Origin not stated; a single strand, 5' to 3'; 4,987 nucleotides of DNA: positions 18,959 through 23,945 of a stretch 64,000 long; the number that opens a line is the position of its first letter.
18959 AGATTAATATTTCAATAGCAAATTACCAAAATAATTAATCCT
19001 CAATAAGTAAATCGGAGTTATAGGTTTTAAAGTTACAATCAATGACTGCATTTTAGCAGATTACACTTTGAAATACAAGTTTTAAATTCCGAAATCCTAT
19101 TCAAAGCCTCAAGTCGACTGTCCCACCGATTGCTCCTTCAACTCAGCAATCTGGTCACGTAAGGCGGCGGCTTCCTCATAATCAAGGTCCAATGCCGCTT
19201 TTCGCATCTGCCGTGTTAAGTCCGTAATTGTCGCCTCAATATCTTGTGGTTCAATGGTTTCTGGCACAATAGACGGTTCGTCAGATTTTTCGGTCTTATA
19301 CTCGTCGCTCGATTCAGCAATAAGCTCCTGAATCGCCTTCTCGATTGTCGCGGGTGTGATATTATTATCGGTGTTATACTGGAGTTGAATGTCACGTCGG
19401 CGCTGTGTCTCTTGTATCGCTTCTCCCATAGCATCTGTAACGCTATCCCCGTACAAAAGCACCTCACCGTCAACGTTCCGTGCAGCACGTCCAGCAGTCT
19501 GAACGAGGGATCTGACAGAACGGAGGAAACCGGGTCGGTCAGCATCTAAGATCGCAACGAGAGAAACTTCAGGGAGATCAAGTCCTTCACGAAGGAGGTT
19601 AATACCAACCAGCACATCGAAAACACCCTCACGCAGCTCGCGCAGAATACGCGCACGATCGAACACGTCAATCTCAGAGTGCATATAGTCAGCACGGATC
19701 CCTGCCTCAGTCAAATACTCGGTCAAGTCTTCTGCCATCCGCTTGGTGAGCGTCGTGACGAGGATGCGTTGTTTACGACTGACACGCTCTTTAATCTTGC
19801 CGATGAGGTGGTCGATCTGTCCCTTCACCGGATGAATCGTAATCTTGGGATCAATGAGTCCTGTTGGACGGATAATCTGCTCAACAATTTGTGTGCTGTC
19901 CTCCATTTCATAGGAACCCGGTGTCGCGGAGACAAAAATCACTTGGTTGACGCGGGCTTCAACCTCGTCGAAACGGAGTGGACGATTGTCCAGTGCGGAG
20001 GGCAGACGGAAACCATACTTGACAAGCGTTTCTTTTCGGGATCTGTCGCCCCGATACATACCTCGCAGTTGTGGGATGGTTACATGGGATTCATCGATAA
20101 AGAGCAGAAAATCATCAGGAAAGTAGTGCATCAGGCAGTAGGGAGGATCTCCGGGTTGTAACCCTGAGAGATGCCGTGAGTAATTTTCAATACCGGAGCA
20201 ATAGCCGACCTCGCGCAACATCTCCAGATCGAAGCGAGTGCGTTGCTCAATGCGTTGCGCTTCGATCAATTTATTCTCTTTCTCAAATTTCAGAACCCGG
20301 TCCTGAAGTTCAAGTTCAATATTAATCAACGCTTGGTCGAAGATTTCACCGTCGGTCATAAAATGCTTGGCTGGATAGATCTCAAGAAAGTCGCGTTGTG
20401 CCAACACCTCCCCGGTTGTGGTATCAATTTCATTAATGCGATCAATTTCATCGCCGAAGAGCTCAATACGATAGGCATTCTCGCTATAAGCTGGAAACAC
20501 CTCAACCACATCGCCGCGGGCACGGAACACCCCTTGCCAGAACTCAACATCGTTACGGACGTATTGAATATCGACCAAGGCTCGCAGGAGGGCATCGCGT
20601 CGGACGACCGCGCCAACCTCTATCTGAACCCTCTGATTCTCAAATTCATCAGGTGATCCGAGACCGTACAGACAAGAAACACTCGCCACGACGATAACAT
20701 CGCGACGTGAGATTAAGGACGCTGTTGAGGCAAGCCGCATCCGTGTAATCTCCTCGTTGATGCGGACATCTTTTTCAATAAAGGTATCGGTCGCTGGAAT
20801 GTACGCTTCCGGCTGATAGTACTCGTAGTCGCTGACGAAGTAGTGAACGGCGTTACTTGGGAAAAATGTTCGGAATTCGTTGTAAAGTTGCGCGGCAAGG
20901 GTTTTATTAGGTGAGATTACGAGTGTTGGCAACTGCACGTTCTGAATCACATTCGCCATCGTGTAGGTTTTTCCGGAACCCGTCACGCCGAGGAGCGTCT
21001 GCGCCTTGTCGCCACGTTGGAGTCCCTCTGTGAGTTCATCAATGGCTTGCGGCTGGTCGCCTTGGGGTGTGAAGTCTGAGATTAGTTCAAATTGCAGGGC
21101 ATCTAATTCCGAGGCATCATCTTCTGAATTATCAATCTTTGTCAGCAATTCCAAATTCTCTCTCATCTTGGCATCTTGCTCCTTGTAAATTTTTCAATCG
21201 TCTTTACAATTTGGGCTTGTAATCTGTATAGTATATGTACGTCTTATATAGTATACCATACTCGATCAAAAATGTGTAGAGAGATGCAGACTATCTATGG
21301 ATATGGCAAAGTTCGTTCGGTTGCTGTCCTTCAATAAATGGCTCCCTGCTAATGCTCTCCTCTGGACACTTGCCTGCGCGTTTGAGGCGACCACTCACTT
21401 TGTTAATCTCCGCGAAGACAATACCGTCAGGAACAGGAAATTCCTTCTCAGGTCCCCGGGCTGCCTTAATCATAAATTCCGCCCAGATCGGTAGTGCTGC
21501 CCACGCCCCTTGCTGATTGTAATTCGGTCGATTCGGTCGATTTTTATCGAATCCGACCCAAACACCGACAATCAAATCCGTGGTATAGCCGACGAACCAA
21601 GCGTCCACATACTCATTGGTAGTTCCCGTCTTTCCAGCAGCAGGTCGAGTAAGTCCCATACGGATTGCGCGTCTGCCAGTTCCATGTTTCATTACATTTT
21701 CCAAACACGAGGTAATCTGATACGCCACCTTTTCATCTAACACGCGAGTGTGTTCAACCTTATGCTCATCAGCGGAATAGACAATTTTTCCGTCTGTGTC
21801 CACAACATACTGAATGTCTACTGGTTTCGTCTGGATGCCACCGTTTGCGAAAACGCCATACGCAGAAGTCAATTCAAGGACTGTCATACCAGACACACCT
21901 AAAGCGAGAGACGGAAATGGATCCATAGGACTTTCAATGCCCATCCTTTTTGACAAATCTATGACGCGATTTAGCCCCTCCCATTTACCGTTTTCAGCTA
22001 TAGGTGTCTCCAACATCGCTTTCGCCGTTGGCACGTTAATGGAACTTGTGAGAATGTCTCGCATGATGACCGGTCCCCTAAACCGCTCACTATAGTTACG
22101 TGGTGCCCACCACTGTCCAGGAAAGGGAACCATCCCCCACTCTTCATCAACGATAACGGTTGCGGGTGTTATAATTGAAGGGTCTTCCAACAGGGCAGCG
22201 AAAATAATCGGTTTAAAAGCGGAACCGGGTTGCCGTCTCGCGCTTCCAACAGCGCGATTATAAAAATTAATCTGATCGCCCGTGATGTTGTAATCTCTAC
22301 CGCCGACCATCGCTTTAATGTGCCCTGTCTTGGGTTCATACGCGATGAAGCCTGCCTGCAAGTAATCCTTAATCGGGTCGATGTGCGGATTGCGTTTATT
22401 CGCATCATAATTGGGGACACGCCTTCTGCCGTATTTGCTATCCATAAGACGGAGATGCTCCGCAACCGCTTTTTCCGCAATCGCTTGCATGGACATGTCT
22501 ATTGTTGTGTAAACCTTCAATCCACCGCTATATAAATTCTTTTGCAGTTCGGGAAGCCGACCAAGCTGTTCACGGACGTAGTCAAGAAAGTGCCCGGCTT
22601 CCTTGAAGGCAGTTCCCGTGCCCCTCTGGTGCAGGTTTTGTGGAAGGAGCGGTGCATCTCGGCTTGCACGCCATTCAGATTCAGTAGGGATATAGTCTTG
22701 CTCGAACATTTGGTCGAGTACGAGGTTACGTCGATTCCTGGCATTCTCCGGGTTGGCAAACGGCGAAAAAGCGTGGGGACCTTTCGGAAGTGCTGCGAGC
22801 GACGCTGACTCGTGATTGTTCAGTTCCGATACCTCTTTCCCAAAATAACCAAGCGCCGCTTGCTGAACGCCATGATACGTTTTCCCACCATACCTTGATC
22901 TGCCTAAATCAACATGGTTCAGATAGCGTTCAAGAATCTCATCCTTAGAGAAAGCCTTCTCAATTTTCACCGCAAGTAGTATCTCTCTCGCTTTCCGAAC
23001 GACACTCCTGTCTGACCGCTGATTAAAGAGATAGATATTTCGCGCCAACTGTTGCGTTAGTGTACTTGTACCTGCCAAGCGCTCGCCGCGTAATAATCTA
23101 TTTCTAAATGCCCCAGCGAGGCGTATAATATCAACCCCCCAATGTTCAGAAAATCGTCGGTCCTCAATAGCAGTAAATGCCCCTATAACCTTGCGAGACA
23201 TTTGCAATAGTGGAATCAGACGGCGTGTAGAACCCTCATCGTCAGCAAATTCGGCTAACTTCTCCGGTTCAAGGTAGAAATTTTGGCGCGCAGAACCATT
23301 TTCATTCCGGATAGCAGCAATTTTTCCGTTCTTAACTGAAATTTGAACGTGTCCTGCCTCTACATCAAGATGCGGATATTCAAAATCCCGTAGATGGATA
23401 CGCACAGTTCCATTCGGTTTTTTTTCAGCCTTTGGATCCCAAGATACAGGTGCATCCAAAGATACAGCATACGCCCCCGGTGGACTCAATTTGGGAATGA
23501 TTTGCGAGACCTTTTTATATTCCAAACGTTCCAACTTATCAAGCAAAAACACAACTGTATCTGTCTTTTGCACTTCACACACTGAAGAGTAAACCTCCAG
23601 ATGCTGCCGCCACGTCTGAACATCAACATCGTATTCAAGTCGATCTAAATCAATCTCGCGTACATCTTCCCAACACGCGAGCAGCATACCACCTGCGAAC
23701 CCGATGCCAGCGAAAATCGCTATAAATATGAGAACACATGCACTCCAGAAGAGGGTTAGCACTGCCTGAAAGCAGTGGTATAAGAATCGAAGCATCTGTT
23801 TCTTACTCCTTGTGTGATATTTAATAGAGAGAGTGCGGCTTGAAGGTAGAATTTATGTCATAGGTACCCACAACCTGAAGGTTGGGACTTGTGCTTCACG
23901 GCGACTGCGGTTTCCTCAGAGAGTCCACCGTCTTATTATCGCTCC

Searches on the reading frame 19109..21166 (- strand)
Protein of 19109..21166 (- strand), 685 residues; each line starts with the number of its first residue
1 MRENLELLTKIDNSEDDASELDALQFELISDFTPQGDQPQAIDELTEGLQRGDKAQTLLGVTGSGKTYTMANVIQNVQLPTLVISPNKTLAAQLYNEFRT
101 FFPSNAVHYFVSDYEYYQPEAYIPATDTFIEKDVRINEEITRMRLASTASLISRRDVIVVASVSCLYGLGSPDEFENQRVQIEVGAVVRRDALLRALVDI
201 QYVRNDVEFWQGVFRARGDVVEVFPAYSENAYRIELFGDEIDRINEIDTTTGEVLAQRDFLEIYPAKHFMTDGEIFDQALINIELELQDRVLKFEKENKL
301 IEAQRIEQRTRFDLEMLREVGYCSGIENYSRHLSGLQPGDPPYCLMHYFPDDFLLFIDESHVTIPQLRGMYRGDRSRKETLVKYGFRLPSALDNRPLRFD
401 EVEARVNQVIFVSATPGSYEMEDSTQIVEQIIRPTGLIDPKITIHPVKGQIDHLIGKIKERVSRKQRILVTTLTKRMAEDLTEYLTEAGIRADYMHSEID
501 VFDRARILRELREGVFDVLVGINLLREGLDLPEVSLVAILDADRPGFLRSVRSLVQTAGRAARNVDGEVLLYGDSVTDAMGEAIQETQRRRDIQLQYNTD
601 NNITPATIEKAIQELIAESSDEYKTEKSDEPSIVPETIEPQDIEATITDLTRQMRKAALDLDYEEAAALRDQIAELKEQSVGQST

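Call 25: search_protein_families(library=pfam, proteins=[window:19109-21166:-])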
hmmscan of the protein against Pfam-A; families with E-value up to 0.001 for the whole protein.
window:19109-21166:- (685 aa): 7 families
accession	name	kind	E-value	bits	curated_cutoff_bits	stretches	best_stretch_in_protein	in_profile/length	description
PF17757.6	UvrB_inter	-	9.1e-32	109.5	22.9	1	180-269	1-91/91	UvrB interaction domain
PF00271.37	Helicase_C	-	4.3e-19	69.2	23.5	1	458-564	10-109/110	Helicase conserved C-terminal domain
PF12344.14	UvrB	-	4.1e-18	65.4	27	1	571-612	1-42/43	Ultra-violet resistance protein B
PF04851.21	ResIII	-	2.6e-12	47.4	22.5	1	34-108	4-85/164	Type III restriction enzyme, res subunit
PF02151.25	UVR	-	9.5e-10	38.4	21.5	1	647-679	4-36/36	UvrB/uvrC motif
PF00270.35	DEAD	-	3.9e-07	30.4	26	1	37-112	3-81/167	DEAD/DEAH box helicase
PF13604.12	AAA_30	-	0.00037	20.7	27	0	38-125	6-82/191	AAA domain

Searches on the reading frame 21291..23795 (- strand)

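Call 25: search_protein_families(library=pfam, proteins=[window:21291-23795:-])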
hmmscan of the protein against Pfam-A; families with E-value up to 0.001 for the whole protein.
window:21291-23795:- (834 aa): 3 families
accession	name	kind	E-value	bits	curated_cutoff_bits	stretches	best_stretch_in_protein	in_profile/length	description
PF00912.28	Transgly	-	4.7e-55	186.2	27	1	180-363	5-177/178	Transglycosylase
PF00905.27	Transpeptidase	-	1.6e-23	83.8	22.1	1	482-739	2-266/299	Penicillin binding protein transpeptidase domain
PF14814.11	UB2H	-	9.9e-05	22.7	27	0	129-168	38-77/85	Bifunctional transglycosylase second domain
